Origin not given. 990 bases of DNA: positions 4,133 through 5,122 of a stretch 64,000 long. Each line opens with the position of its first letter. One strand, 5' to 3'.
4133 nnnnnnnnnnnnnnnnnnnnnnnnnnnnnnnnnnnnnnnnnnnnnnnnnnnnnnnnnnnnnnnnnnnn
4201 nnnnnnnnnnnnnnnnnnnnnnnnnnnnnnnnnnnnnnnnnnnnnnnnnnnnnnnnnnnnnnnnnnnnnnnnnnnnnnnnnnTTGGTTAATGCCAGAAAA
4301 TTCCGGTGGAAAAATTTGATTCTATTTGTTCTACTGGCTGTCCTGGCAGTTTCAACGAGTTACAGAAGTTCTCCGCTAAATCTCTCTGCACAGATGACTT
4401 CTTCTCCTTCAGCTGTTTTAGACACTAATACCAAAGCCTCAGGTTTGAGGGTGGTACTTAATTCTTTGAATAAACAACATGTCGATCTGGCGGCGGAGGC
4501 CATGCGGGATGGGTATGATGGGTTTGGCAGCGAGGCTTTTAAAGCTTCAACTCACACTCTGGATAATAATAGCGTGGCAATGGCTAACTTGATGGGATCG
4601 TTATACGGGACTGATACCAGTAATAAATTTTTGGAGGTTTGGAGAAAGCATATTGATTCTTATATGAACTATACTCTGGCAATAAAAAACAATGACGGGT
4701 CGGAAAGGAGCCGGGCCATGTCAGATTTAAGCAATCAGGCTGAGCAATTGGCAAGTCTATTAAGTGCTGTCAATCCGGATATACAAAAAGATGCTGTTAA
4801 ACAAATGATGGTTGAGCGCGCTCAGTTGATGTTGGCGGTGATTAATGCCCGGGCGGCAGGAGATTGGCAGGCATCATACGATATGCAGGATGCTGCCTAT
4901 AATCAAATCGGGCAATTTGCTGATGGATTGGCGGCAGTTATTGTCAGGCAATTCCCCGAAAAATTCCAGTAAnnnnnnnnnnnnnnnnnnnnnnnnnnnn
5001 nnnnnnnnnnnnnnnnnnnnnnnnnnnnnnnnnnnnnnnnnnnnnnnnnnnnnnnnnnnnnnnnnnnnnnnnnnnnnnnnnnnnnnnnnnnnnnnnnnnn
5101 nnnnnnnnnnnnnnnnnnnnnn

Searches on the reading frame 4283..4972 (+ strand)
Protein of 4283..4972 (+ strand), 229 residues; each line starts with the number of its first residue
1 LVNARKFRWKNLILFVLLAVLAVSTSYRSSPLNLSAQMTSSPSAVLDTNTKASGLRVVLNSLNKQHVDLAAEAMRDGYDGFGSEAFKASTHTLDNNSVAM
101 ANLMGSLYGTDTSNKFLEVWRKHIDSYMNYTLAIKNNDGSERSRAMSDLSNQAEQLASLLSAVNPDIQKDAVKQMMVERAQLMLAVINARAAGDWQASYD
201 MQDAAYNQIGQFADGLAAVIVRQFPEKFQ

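Call 7: search_protein_families(library=pfam, proteins=[window:4283-4972:+], max_evalue=0.1)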
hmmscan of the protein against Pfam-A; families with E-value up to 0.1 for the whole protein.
window:4283-4972:+ (229 aa): 1 family
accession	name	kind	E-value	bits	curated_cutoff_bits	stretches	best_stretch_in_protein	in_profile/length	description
PF21313.2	EthR_C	-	0.084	13.6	27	0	109-166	25-79/111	Transcriptional regulator EthR, C-terminal domain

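Call 12: search_protein_families(library=phrogs, proteins=[window:4283-4972:+], max_evalue=0.1)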
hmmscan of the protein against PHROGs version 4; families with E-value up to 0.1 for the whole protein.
window:4283-4972:+ (229 aa): 2 families
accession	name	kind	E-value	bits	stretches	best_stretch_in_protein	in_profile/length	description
phrog_1533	-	tail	0.0021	16.6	1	44-163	438-537/1688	tail length tape measure protein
phrog_6956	-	unknown function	0.069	14.3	0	132-183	10-58/92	-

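Call 13: search_protein_families(library=ncbifam, proteins=[window:4283-4972:+], max_evalue=0.1)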
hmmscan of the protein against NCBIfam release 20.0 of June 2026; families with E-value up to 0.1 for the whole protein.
window:4283-4972:+ (229 aa): 0 families

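Call 39: find_homologous_proteins(query=window:4283-4972:+)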
Query window:4283-4972:+ (229 aa): 6 proteins with E <= 0.001 among 1010 candidates.
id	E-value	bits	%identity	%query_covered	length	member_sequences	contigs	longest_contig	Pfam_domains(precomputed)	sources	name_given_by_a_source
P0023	5.9e-130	449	98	95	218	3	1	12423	-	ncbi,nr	ncbi:MAG: hypothetical protein M1142_03590 [Patescibacteria group bacterium]|nr:hypothetical protein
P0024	2.4e-98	346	69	100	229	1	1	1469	-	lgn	-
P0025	2.6e-66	241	53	93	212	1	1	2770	-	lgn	-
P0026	4.2e-59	218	46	98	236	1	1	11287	-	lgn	-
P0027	5.5e-40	156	43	81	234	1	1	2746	-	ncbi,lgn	-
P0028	5.3e-39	152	46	81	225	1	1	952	-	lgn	-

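Call 42: find_encoding_contigs(protein=P0026, flank=6000, max_places=3)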
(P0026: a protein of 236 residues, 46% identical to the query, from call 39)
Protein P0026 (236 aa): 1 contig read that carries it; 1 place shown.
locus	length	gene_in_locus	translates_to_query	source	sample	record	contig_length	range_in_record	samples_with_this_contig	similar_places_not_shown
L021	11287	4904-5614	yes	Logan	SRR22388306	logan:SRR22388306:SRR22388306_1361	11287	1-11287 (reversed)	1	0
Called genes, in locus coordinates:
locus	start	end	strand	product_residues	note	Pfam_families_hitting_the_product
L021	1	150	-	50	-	?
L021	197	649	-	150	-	PF02517:Rce1-like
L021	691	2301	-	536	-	PF13687:DUF4153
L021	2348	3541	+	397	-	PF13439:Glyco_transf_4, PF13579:Glyco_trans_4_4, PF20706:GT4-conflict, PF00534:Glycos_transf_1, PF13692:Glyco_trans_1_4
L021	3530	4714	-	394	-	PF02518:HATPase_c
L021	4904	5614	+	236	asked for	-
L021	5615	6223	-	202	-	-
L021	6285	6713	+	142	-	-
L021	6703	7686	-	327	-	-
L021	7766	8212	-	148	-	PF23477:zf_Tbcl_2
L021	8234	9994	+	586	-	PF00004:AAA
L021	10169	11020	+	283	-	PF07992:Pyr_redox_2, PF13738:Pyr_redox_3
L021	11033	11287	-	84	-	?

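Call 43: find_encoding_contigs(protein=P0025, flank=6000, max_places=3)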
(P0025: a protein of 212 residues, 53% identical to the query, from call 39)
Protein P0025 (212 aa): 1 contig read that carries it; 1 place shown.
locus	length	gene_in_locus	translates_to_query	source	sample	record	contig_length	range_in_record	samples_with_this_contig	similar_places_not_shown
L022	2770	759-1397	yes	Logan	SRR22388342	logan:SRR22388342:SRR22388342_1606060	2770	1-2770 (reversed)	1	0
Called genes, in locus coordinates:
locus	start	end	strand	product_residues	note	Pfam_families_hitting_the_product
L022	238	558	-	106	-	-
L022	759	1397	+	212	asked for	-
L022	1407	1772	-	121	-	-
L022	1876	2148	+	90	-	-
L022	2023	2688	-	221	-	-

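Call 44: find_encoding_contigs(protein=P0024, flank=6000, max_places=3)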
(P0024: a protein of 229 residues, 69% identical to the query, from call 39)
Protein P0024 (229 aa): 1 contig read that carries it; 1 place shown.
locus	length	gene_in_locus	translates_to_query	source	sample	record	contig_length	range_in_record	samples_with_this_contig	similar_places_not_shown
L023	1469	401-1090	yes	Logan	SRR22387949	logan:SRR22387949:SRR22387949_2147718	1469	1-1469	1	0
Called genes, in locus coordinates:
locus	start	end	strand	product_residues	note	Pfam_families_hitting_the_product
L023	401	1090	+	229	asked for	-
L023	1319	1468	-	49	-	?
